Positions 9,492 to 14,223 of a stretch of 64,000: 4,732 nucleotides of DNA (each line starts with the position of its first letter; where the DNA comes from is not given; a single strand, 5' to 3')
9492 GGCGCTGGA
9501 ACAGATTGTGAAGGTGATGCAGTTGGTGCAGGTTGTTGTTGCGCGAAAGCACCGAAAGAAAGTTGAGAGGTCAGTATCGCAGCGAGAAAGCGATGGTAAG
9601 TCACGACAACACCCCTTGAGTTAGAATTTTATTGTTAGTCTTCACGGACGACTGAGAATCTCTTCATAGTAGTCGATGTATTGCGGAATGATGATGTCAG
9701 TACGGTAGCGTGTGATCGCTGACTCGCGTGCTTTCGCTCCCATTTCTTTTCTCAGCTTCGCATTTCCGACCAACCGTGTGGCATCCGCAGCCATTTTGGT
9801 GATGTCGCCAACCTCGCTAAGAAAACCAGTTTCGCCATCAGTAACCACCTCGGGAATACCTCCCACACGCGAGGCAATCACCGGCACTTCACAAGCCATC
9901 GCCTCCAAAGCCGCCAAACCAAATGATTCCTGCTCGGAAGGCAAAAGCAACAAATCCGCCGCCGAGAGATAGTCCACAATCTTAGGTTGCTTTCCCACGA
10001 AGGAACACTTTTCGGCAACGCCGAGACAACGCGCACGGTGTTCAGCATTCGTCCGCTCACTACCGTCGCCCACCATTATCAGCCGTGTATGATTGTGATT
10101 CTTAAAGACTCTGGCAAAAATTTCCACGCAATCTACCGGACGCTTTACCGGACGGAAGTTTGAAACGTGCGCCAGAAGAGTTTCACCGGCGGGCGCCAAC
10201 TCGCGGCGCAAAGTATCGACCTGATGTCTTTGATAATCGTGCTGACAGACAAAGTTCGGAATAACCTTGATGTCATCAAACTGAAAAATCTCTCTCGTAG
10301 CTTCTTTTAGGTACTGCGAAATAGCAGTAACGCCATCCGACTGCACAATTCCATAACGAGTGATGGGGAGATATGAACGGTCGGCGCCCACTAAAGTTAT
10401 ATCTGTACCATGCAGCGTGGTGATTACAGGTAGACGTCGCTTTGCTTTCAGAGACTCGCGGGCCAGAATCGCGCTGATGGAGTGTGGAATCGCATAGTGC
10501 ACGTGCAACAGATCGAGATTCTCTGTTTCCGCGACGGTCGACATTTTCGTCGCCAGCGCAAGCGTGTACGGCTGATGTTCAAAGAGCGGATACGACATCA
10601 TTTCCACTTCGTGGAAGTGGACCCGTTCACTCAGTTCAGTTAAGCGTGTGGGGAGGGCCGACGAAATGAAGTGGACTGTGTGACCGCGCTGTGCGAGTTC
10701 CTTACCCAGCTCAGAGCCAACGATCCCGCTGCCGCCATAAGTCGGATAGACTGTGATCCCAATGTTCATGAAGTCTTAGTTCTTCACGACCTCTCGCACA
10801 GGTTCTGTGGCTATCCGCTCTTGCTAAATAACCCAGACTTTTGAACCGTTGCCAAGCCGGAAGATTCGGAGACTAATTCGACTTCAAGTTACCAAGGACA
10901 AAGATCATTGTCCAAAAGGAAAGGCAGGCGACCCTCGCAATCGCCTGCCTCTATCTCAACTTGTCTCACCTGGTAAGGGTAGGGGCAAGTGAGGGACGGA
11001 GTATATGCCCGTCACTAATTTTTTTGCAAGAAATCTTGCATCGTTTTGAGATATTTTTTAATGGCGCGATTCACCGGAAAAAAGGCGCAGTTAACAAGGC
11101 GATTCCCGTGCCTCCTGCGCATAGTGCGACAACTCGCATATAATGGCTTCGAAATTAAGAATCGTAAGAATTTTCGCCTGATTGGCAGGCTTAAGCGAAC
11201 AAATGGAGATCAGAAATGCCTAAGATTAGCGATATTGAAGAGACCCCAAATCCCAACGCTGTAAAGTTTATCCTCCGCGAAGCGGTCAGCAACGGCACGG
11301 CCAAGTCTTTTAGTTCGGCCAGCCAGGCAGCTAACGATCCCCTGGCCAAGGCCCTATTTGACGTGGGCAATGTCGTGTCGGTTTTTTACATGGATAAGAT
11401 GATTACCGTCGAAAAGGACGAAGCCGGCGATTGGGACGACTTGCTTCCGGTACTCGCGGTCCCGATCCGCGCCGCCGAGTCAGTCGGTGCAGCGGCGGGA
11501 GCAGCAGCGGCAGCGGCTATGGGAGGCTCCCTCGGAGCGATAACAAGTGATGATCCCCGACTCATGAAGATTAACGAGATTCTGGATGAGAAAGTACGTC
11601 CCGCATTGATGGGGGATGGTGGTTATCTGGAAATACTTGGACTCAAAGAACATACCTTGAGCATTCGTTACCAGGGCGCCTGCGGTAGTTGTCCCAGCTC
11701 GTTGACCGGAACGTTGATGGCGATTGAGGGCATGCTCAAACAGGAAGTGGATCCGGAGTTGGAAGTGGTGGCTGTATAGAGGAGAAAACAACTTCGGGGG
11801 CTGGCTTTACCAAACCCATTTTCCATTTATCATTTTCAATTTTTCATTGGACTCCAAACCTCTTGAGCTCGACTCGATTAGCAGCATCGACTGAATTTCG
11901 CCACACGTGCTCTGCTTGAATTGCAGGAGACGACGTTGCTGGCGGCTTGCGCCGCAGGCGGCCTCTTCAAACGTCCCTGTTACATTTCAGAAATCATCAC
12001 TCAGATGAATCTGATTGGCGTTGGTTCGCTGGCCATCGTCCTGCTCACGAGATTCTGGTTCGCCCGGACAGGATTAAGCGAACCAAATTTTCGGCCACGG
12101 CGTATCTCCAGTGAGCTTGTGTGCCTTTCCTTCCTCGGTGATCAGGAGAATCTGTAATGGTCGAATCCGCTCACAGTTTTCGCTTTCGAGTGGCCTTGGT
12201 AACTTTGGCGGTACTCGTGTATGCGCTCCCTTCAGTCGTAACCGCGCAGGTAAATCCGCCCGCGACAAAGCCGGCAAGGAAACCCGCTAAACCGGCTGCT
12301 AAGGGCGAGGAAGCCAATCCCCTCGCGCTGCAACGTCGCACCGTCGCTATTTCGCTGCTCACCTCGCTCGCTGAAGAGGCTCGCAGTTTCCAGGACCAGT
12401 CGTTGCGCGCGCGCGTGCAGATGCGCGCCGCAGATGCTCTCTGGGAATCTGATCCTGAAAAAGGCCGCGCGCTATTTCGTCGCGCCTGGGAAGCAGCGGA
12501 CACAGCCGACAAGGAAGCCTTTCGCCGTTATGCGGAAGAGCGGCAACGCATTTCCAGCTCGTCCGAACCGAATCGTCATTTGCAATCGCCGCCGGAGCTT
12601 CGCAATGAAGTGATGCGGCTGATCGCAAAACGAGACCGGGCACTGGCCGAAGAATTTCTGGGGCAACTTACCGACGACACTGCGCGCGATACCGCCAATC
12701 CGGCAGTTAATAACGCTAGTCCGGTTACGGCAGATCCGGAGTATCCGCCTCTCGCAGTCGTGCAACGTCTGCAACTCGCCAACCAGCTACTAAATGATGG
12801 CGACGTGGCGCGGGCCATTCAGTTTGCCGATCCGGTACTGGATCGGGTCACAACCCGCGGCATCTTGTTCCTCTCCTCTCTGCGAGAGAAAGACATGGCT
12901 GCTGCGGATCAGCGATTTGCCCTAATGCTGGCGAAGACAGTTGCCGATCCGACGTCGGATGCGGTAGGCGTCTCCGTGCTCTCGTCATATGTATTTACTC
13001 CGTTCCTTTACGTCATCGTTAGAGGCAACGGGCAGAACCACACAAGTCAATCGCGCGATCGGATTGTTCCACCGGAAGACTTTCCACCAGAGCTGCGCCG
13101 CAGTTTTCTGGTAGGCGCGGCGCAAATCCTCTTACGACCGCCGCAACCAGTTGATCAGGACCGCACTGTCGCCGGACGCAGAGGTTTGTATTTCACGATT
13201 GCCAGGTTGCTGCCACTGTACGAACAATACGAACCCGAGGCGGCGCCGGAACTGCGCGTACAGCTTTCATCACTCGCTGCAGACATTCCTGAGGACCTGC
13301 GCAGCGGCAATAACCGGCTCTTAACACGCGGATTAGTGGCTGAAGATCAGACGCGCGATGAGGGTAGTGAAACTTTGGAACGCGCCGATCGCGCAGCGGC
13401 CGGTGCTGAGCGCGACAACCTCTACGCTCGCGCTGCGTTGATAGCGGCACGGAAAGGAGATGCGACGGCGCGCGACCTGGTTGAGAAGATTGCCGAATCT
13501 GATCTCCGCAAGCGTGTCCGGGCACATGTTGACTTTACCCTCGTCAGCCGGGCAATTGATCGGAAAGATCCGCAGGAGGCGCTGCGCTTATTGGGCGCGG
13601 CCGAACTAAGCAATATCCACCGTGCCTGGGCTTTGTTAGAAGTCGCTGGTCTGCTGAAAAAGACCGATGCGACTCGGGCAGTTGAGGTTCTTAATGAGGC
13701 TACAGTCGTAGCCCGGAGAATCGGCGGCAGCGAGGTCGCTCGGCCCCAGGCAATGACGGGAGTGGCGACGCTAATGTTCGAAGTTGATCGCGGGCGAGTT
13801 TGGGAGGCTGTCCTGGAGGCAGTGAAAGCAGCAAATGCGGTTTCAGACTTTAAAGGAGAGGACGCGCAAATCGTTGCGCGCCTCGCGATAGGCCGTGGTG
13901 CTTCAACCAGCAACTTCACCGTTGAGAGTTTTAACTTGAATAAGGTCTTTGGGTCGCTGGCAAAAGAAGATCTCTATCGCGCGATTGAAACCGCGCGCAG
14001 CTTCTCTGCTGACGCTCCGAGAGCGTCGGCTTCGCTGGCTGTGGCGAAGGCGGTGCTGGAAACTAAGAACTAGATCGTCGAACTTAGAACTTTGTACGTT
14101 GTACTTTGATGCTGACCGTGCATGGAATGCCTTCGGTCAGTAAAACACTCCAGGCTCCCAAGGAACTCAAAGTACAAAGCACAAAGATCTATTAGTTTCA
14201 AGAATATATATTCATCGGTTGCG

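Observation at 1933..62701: At least ten families of low-complexity 7-8-nt tandem-unit runs, mostly paired as long imperfect inverted repeats, occupy about 23 intergenic spacers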

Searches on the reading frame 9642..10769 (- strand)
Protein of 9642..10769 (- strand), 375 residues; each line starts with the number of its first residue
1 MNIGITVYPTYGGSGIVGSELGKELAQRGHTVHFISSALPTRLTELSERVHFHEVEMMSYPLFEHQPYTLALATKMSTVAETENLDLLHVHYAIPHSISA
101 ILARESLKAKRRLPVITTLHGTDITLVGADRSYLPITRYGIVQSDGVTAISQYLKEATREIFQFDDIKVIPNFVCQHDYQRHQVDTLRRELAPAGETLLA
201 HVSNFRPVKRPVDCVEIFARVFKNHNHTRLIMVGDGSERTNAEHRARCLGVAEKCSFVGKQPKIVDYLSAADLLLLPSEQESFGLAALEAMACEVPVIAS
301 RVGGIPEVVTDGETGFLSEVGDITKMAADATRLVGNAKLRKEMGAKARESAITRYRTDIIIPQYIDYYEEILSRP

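Call 11: search_protein_families(library=ncbifam, proteins=[window:9642-10769:-])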
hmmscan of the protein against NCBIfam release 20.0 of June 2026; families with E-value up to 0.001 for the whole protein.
window:9642-10769:- (375 aa): 42 families (the best 25 are shown)
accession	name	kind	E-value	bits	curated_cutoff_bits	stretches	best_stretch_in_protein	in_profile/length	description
TIGR03999.1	thiol_BshA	equivalog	2.3e-151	504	273.7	1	1-372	1-374/375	N-acetyl-alpha-D-glucosaminyl L-malate synthase BshA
TIGR03088.1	stp2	hypoth_equivalog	1.1e-34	120.1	409.05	1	149-372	142-374/374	TIGR03088 family PEP-CTERM/XrtA system glycosyltransferase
TIGR03449.1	mycothiol_MshA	equivalog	5.4e-26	91.4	462.5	1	179-352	202-385/406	D-inositol-3-phosphate glycosyltransferase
NF041876.1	EPS_EpsE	equivalog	5.9e-26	91.6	400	1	67-357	96-382/389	exopolysaccharide biosynthesis GT4 family glycosyltransferase EpsE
NF047684.1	TeichurnBiosyTuaC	equivalog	1.1e-25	90.4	550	1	78-371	101-389/391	teichuronic acid biosynthesis protein TuaC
TIGR02149.1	glgA_Coryne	subfamily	1.7e-23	83.4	302.4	1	261-372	274-391/391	glycogen synthase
NF038229.1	Glyco4_Geo_Pelo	equivalog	1.7e-23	83.2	400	1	105-372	72-337/338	GPMC system family 4 glycosyltransferase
NF012028.0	PRK15484.1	subfamily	2.5e-23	82.8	618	1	150-360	146-367/380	lipopolysaccharide N-acetylglucosaminyltransferase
TIGR04063.1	stp3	hypoth_equivalog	3e-23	82.4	442.05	1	43-372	48-396/397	TIGR04063 family PEP-CTERM/XrtA system glycosyltransferase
NF053787.1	GlcN_PG_synth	equivalog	6e-20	71.4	480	1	145-372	145-360/361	N-acetylglucosaminyl phosphatidylglycerol synthase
NF038298.1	EPS_HpsO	equivalog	7.5e-18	64.5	575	1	137-371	140-387/388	hormogonium polysaccharide biosynthesis glycosyltransferase HpsO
TIGR04047.1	MSMEG_0565_glyc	hypoth_equivalog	3.4e-17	62.6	259.85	1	10-356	9-359/373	MSMEG_0565 family glycosyltransferase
TIGR04157.1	glyco_rSAM_CFB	subfamily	1e-16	60.9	400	1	143-360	169-398/406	TIGR04157 family glycosyltransferase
NF011726.0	PRK15179.1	equivalog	4.3e-16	58.4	733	1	177-368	499-691/694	Vi polysaccharide biosynthesis protein TviE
NF012034.0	PRK15490.1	equivalog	1.6e-15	56.6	813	1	196-321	398-523/578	Vi polysaccharide biosynthesis glycosyltransferase TviE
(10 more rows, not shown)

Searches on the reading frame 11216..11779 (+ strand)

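Call 35: search_protein_families(library=pfam, proteins=[window:11216-11779:+], max_evalue=0.01)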
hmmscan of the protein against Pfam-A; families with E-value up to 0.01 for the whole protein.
window:11216-11779:+ (187 aa): 2 families
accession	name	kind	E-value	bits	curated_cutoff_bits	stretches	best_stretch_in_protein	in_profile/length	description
PF08712.16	Nfu_N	-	1.2e-20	73.7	27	1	7-81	3-78/88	Scaffold protein Nfu/NifU N terminal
PF01106.22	NifU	-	3e-20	72.6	27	1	119-185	1-67/67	NifU-like domain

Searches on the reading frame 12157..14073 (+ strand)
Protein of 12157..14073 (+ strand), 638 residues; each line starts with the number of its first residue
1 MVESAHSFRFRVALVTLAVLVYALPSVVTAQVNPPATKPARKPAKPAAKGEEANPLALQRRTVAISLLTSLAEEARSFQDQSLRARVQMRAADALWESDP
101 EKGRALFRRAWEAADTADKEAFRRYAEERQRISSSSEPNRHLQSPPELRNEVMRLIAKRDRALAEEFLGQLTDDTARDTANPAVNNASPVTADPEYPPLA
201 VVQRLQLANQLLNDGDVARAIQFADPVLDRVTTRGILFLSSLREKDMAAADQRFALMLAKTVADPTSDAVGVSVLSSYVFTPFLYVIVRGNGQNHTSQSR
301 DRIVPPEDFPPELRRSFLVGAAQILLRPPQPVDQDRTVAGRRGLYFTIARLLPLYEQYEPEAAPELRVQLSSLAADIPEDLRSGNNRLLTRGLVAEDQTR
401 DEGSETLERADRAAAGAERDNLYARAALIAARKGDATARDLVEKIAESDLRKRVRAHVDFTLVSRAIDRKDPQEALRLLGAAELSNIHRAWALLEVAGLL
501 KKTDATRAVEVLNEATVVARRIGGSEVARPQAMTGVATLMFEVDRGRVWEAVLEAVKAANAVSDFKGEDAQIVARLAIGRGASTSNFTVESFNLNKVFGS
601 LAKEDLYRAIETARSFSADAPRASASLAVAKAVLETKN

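Call 11: search_protein_families(library=ncbifam, proteins=[window:12157-14073:+])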
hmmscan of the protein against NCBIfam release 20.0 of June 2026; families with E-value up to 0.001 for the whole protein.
window:12157-14073:+ (638 aa): 0 families

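Call 37: find_homologous_proteins(query=window:12157-14073:+, max_evalue=1e-20)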
Query window:12157-14073:+ (638 aa): 628 proteins with E <= 1e-20 among 8000 candidates; the best 120 are listed.
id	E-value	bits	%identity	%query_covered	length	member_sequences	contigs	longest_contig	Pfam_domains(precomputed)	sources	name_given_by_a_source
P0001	0.0e+0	1347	100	100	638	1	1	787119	-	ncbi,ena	-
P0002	0.0e+0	1216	90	100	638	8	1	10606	-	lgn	-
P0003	0.0e+0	1199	88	100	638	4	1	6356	-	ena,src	-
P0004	0.0e+0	1199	89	100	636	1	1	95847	-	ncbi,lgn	-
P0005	0.0e+0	1178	87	100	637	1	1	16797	-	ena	-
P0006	0.0e+0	1176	87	100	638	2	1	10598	-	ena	-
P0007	0.0e+0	1148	85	100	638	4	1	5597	-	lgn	-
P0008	0.0e+0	1136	85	100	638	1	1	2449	-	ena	-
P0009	0.0e+0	1100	82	100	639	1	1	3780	-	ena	-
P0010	0.0e+0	1097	82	100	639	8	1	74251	-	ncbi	-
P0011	0.0e+0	1097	82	100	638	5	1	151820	-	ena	-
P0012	0.0e+0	1096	81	100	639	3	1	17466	-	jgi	jgi:hypothetical protein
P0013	0.0e+0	1055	79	100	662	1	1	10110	-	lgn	-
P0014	0.0e+0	1040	79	100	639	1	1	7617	-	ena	-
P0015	0.0e+0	1030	78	98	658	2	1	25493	-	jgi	jgi:hypothetical protein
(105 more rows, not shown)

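Call 38: find_encoding_contigs(protein=P0001, flank=2000, max_places=3)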
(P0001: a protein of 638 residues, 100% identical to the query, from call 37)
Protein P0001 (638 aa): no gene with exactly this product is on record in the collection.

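Call 39: find_encoding_contigs(protein=P0004, flank=10000, max_places=3)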
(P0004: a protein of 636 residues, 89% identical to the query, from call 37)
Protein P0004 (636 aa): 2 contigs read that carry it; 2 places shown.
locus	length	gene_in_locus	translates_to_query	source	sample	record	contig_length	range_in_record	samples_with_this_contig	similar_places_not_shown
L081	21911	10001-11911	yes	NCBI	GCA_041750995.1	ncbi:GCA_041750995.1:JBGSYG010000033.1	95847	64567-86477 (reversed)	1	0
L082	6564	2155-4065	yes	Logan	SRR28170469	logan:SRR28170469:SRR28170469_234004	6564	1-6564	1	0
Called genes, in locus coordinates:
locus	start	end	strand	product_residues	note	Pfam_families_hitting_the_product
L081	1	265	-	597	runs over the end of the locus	PF26410:GH5_mannosidase, PF00150:Cellulase (weak)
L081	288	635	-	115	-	-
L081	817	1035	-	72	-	-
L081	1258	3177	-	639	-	PF00009:GTP_EFTU, PF01926:MMR_HSR1 (weak), PF03144:GTP_EFTU_D2, PF25461:Beta-barrel_SelB, PF09106:WHD_2nd_SelB, PF09107:WHD_3rd_SelB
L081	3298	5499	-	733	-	-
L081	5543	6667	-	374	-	PF13439:Glyco_transf_4, PF13579:Glyco_trans_4_4, PF13477:Glyco_trans_4_2, PF20706:GT4-conflict, PF00534:Glycos_transf_1, PF13692:Glyco_trans_1_4, PF13524:Glyco_trans_1_2 (weak)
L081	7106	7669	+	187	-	PF08712:Nfu_N, PF01106:NifU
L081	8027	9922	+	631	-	-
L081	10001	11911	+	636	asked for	-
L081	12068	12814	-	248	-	PF02585:PIG-L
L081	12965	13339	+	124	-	-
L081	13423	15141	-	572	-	PF16697:Yop-YscD_cpl, PF00498:FHA, PF01590:GAF, PF13185:GAF_2, PF13492:GAF_3, PF07228:SpoIIE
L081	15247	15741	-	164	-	PF06271:RDD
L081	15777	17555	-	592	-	PF13240:Zn_Ribbon_1 (faint), PF13248:Zn_ribbon_3 (faint), PF00069:Pkinase, PF01636:APH (faint), PF07714:PK_Tyr_Ser-Thr, PF00498:FHA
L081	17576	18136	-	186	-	PF16697:Yop-YscD_cpl (weak), PF00498:FHA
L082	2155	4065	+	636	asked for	-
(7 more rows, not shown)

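Call 40: find_encoding_contigs(protein=P0002, flank=10000, max_places=3)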
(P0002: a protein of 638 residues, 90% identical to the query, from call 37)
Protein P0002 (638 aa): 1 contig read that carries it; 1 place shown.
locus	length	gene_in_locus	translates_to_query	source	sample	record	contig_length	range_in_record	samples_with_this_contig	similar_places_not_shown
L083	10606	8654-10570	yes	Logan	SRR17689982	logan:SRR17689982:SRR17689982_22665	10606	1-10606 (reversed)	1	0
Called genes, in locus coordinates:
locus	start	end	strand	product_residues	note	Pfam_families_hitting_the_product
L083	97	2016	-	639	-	PF00009:GTP_EFTU, PF01926:MMR_HSR1, PF03144:GTP_EFTU_D2, PF25461:Beta-barrel_SelB, PF09106:WHD_2nd_SelB, PF09107:WHD_3rd_SelB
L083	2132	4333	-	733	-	-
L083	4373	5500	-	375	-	PF13439:Glyco_transf_4, PF13579:Glyco_trans_4_4, PF13477:Glyco_trans_4_2, PF20706:GT4-conflict, PF00534:Glycos_transf_1, PF13692:Glyco_trans_1_4, PF13524:Glyco_trans_1_2 (weak)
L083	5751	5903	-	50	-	-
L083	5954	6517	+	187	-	PF08712:Nfu_N, PF01106:NifU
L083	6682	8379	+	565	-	-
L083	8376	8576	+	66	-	-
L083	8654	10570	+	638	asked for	-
